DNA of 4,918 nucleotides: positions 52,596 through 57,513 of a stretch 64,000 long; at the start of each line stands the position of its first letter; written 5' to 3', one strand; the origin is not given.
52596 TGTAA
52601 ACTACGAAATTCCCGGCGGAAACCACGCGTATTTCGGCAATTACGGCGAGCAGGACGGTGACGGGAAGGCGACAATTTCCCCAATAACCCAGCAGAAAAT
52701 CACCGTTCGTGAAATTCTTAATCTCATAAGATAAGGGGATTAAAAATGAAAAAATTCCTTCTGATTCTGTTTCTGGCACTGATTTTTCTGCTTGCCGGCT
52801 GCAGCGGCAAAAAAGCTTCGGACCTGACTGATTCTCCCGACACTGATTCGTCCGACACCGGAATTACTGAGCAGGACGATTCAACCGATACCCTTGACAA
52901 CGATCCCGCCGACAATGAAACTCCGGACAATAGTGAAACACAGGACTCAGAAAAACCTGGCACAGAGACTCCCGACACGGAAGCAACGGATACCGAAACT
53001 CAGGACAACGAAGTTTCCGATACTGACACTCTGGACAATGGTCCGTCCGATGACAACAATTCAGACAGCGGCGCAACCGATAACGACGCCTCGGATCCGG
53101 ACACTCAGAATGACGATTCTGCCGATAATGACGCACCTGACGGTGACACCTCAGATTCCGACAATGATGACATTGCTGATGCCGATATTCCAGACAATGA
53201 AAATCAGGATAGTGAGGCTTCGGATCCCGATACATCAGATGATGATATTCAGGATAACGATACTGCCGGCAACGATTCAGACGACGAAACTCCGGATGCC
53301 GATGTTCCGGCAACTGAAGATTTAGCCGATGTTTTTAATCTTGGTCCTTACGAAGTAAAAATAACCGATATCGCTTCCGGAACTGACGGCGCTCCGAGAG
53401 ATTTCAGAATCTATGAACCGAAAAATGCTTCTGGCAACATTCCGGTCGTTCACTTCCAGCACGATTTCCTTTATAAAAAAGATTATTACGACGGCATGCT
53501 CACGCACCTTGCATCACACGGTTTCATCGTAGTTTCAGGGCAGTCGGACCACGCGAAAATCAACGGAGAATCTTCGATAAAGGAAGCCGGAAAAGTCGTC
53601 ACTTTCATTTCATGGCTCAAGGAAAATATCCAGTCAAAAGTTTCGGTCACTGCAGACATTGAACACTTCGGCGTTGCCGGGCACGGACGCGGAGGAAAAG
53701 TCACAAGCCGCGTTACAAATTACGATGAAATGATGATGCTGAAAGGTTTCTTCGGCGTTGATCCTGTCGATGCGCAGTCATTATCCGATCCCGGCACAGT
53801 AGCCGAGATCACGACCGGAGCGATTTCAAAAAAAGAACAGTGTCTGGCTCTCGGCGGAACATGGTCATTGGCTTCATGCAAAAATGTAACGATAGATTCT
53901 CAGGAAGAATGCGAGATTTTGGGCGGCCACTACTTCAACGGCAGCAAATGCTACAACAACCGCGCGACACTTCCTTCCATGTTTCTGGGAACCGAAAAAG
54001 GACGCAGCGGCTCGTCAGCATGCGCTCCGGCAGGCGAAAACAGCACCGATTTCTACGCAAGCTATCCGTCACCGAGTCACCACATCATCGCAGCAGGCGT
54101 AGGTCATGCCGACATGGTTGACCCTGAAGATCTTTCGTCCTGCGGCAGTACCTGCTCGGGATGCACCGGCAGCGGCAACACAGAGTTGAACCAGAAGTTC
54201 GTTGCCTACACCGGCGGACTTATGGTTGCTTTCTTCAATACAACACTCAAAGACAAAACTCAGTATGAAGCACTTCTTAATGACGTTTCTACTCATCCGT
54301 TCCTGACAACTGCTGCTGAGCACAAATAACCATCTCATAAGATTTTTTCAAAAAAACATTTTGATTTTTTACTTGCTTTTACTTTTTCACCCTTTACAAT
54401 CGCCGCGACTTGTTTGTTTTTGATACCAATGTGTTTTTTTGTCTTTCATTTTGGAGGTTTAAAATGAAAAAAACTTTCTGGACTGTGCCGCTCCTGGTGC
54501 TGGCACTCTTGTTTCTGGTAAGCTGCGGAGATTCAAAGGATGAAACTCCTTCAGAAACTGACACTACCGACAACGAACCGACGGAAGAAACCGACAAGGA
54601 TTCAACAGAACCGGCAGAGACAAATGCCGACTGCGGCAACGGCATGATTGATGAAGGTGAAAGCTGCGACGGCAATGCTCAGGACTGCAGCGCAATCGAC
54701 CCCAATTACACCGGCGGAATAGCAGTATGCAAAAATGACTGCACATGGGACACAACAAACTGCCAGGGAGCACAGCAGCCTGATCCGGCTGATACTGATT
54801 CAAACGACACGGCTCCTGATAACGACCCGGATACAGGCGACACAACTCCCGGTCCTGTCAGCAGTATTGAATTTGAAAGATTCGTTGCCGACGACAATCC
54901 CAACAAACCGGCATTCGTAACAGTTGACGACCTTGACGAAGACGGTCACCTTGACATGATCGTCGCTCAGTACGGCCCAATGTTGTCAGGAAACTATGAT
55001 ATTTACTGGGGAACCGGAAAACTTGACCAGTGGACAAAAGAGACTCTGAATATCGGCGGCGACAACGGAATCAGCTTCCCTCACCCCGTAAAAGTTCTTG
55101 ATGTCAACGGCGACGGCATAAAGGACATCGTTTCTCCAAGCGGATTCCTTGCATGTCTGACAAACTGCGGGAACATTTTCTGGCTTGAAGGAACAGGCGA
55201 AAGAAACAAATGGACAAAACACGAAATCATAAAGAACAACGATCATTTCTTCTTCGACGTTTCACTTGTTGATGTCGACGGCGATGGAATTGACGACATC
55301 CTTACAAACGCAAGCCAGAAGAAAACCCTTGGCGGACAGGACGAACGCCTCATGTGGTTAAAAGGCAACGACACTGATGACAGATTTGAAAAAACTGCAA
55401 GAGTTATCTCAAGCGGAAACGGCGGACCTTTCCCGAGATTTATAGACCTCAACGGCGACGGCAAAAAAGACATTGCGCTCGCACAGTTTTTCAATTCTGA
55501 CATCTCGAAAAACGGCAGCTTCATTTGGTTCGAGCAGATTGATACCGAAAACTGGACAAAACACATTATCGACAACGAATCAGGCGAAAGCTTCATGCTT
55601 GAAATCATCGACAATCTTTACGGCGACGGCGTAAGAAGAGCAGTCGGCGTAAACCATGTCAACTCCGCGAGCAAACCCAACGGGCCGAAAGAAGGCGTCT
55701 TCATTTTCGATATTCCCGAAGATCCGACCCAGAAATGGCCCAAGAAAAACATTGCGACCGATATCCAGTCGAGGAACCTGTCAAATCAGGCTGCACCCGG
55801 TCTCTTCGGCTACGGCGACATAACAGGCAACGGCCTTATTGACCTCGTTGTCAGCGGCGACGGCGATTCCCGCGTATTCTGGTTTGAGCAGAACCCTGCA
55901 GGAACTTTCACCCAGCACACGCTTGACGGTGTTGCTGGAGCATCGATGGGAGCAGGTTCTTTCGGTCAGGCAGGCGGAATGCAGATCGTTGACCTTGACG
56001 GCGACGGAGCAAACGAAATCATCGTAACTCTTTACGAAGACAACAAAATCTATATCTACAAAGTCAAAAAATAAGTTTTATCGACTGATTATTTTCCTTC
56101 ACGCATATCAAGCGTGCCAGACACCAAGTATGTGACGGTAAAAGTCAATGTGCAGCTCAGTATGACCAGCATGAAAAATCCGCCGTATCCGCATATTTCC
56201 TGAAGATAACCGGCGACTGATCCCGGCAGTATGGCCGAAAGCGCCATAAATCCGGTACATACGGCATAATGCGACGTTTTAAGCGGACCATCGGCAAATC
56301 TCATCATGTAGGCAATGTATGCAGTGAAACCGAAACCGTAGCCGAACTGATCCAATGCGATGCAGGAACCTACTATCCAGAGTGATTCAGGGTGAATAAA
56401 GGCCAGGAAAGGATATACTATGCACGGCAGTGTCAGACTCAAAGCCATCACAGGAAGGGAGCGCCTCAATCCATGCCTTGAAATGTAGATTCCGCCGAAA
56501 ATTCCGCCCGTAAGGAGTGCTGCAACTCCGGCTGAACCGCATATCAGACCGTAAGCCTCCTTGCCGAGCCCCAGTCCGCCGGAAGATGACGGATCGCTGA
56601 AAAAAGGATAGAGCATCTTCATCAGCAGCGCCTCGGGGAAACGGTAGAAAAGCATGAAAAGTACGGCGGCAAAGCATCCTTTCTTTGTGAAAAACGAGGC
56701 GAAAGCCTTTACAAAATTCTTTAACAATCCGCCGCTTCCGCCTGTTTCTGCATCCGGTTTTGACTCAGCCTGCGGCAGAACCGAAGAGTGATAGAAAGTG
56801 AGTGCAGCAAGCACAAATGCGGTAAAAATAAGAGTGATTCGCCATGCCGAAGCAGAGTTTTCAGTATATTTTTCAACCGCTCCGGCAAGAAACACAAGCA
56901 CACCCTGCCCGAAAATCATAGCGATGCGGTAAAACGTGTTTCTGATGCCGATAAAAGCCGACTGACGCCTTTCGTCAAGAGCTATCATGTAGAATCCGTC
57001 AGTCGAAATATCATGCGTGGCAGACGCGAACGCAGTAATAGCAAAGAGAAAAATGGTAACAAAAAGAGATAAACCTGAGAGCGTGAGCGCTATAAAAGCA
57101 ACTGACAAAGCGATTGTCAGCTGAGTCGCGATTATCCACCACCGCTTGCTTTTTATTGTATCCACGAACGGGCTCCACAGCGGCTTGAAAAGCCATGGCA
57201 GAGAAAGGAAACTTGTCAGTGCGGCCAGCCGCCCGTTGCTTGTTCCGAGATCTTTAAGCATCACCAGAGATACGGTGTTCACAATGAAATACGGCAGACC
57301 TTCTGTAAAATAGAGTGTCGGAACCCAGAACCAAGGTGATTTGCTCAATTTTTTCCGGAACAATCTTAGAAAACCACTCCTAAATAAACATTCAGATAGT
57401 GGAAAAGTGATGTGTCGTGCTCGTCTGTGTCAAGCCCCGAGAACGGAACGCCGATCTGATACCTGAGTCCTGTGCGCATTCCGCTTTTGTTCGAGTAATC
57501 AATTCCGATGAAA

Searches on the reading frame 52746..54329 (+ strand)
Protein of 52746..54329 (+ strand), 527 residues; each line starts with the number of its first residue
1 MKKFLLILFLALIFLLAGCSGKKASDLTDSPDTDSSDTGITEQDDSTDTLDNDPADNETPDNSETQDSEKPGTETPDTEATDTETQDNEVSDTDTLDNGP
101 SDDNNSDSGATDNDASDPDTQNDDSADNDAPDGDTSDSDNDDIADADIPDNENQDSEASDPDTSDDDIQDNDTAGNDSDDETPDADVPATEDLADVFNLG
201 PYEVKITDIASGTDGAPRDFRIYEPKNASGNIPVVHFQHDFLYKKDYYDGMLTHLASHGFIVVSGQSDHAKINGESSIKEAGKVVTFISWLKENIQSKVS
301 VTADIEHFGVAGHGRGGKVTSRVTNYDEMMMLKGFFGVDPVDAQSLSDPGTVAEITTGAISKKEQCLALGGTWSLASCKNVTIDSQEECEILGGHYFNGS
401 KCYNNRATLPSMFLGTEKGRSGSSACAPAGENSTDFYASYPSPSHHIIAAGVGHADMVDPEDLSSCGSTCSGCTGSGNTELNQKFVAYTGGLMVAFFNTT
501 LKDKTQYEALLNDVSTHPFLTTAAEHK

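Call 70: search_protein_families(library=pfam, proteins=[window:52746-54329:+], max_evalue=0.00001)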
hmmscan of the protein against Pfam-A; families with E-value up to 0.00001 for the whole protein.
window:52746-54329:+ (527 aa): 2 families
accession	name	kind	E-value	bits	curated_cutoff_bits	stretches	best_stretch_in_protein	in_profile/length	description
PF07224.18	Chlorophyllase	-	4e-38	131.4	26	2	194-346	3-158/301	Chlorophyllase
PF12740.14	PETase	-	6e-07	29.6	28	1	200-341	23-158/263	PET hydrolase-like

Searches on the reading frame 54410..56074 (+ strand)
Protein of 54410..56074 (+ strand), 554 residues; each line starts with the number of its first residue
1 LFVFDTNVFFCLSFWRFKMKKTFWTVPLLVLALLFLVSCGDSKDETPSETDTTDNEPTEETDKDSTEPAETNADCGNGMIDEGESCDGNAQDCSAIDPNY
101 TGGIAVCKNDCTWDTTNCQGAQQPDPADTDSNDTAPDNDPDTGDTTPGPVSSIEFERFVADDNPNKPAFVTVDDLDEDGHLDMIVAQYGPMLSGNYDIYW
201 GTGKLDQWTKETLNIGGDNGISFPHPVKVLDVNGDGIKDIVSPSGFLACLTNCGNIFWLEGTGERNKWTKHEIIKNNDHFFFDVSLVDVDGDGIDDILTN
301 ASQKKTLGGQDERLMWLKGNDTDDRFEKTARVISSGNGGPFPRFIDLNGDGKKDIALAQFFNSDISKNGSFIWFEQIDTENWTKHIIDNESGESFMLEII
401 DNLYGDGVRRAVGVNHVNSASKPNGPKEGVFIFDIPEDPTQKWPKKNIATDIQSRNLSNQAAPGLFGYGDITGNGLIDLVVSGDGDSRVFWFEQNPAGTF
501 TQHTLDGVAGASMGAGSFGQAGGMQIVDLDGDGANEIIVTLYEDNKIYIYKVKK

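Call 71: search_protein_families(library=pfam, proteins=[window:54410-56074:+], max_evalue=0.01)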
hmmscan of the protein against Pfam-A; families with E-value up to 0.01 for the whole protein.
window:54410-56074:+ (554 aa): 4 families
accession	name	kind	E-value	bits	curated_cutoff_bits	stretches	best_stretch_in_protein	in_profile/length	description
PF13517.12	FG-GAP_3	-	1.1e-26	93.6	26.9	4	174-241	1-60/61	FG-GAP-like repeat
PF01839.29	FG-GAP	-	1.2e-11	44.6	22.1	1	283-303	4-24/37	FG-GAP repeat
PF12256.14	TcdB_toxin_midN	-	0.00018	21.3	24.8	0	283-305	29-51/181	Insecticide toxin TcdB middle/N-terminal region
PF21955.1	CarG-like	-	0.0057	17.2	28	0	344-368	7-31/144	Carbapenem resistance protein CarG-like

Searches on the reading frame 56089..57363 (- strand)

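Call 71: search_protein_families(library=pfam, proteins=[window:56089-57363:-], max_evalue=0.01)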
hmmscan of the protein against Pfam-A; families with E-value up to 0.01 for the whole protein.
window:56089-57363:- (424 aa): 3 families
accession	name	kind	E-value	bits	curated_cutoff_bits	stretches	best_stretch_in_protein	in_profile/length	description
PF07690.21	MFS_1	-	8.1e-17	61.6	33.4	1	18-378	5-344/347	Major Facilitator Superfamily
PF03092.22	BT1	-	2.2e-07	30.4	22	1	26-311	7-296/432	BT1 family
PF13000.13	Acatn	-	0.0015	17.6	23.7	1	16-102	7-99/546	Acetyl-coenzyme A transporter 1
